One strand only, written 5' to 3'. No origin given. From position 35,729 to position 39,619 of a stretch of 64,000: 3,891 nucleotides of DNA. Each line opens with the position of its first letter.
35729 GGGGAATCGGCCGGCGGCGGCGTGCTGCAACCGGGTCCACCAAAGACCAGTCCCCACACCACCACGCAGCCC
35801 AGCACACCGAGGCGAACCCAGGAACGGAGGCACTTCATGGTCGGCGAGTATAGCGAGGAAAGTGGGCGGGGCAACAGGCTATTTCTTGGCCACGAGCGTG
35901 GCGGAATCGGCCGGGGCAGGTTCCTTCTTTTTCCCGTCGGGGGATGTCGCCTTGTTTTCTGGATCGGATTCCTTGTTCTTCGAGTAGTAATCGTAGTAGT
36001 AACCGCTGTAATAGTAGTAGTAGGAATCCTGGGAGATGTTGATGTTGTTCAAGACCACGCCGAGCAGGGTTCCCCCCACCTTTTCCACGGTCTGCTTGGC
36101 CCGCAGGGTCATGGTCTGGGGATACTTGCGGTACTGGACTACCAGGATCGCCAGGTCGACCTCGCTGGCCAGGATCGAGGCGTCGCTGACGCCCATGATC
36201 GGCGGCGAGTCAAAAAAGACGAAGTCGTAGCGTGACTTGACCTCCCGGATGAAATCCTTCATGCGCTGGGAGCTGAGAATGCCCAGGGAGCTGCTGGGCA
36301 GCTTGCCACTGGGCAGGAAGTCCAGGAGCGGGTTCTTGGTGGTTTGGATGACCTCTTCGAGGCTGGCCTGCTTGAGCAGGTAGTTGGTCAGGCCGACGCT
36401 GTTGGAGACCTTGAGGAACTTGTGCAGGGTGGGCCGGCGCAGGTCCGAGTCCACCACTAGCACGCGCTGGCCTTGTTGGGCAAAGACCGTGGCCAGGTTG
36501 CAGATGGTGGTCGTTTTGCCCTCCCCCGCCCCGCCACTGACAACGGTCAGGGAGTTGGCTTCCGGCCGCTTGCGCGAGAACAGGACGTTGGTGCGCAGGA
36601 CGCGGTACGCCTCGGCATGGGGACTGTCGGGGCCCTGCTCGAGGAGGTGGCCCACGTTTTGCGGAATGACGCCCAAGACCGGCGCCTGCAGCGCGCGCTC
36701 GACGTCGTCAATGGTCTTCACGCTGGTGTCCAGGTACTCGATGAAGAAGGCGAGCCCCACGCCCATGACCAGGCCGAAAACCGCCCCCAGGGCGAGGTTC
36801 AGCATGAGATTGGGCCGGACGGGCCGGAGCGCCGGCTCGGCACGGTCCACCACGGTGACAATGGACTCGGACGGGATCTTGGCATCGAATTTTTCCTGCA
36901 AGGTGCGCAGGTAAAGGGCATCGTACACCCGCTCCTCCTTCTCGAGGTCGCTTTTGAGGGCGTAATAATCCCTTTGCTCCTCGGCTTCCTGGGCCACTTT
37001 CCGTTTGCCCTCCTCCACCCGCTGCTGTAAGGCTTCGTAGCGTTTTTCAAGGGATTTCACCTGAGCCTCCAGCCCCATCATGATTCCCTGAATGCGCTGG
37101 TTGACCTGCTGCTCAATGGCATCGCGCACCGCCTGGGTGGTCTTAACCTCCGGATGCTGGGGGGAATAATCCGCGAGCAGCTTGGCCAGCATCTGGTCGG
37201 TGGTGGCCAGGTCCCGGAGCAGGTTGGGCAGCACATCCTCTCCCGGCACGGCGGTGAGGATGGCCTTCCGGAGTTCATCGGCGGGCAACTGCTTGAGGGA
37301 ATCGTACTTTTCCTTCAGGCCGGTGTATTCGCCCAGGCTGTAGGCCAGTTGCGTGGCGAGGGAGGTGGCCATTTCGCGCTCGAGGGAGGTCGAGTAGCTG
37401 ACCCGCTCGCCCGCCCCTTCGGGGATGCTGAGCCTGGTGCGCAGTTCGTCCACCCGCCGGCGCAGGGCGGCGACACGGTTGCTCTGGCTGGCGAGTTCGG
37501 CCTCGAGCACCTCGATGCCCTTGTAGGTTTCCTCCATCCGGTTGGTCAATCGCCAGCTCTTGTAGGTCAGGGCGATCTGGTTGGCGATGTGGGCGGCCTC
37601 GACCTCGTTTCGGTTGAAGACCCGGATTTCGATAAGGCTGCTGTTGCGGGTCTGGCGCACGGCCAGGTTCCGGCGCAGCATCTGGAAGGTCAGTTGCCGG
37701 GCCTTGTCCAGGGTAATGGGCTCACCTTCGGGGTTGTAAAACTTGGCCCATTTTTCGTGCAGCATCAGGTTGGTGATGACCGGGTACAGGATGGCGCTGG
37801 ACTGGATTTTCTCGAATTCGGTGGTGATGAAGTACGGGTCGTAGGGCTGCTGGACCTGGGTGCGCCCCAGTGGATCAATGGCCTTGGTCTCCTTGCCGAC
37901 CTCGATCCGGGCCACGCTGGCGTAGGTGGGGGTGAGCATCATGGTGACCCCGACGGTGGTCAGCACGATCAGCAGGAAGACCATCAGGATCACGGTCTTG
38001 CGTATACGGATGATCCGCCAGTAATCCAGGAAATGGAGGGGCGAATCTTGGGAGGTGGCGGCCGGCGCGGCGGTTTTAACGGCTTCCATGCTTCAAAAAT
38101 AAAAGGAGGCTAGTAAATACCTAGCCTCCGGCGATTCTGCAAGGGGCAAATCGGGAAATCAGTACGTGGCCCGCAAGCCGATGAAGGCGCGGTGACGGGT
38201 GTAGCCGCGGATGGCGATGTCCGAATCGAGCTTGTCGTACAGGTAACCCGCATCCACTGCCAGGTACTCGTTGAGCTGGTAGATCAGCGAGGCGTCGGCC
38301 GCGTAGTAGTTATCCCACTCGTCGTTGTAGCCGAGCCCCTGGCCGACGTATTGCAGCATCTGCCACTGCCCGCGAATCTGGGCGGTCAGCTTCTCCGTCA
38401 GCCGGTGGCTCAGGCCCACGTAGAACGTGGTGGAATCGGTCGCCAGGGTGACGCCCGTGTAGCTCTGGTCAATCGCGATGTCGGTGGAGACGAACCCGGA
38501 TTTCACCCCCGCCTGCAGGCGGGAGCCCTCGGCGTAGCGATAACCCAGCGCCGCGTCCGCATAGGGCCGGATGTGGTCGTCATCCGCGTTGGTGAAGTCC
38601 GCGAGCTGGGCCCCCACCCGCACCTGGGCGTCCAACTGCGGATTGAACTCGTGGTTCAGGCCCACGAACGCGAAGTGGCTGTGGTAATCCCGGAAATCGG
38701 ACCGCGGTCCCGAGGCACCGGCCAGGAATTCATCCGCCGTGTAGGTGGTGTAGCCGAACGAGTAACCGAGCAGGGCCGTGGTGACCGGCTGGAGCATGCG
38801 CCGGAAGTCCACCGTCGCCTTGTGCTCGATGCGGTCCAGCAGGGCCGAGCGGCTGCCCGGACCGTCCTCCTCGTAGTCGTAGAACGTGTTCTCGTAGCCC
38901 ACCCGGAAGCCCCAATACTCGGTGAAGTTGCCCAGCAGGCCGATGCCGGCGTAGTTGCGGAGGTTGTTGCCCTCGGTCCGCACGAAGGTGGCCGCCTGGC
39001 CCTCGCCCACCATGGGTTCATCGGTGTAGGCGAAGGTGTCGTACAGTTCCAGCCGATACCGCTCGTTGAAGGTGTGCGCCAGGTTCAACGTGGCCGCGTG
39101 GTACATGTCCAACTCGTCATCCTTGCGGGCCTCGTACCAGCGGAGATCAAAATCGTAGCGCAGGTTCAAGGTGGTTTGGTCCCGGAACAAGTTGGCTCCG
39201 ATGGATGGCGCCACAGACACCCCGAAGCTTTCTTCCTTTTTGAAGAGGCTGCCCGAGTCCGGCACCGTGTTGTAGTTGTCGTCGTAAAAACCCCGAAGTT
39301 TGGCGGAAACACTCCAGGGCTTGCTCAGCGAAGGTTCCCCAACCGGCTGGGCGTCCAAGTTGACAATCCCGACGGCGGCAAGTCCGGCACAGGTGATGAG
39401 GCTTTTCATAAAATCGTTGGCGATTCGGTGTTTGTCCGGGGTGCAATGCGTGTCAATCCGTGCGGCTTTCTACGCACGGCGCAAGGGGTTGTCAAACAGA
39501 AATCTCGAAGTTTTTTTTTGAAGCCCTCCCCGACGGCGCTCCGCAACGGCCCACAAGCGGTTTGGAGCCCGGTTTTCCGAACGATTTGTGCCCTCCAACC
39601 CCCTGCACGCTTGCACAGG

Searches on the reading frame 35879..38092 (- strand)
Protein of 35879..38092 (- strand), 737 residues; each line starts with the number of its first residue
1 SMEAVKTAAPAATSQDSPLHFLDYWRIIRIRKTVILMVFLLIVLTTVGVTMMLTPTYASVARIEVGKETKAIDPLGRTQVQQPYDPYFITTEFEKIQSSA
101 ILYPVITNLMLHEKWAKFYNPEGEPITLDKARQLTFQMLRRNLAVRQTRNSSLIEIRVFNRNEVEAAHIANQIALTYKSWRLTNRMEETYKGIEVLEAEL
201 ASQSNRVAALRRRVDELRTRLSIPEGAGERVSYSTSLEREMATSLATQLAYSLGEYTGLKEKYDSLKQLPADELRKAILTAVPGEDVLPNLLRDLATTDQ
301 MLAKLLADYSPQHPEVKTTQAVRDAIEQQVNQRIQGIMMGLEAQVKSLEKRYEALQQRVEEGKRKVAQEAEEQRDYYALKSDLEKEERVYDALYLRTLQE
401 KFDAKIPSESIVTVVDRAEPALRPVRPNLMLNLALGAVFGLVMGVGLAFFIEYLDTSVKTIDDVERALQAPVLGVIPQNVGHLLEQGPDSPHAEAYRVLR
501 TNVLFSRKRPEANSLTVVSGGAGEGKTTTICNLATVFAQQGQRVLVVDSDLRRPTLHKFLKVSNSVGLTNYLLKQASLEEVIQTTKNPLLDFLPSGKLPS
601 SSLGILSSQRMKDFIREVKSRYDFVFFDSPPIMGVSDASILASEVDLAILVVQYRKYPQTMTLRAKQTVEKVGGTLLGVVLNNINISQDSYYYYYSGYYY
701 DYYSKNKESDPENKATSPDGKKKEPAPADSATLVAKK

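Call 6: search_protein_families(library=pfam, proteins=[window:35879-38092:-], max_evalue=0.001)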
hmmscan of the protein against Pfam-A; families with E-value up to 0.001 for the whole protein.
window:35879-38092:- (737 aa): 10 families
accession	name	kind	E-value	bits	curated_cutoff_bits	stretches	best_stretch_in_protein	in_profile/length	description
PF13614.12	AAA_31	-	6.9e-18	65.6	27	1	523-658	12-153/177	AAA domain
PF01656.29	CbiA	-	8.3e-12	45.6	25.4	1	515-685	1-84/125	CobQ/CobB/MinD/ParA nucleotide binding domain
PF13807.11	GNVR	-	8e-11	42.2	27.7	1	373-450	3-79/82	G-rich domain on putative tyrosine kinase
PF10609.15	ParA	-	1.1e-10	41.8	27.1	1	513-682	4-173/246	NUBPL iron-transfer P-loop NTPase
PF02706.20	Wzz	-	1.1e-06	29.2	25.5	1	22-109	6-91/91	Chain length determinant protein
PF25199.1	nSTAND_NTPase5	-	1.1e-06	29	34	1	504-557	33-86/145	Novel STAND NTPase 5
PF06564.18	CBP_BcsQ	-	2.7e-06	27.5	21.3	1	522-653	11-146/234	Cellulose biosynthesis protein BcsQ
PF09140.17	MipZ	-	2.7e-06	27.3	20.7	1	522-630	10-108/262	ATPase MipZ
PF00448.28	SRP54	-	4.5e-05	23.6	22.7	1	516-561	4-49/196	SRP54-type protein, GTPase domain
PF00142.24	Fer4_NifH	-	0.00013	22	25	1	518-577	5-64/271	4Fe-4S iron sulfur cluster binding proteins, NifH/frxC family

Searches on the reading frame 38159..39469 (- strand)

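Call 6: search_protein_families(library=pfam, proteins=[window:38159-39469:-], max_evalue=0.001)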
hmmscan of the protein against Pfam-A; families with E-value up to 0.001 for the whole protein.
window:38159-39469:- (436 aa): 2 families
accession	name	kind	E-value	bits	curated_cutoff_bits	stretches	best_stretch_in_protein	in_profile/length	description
PF10082.15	BBP2_2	-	2.2e-12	47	23.7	1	260-435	213-377/378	Putative beta-barrel porin 2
PF10677.15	DUF2490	-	0.00061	20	29.8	0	48-294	13-181/186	Protein of unknown function (DUF2490)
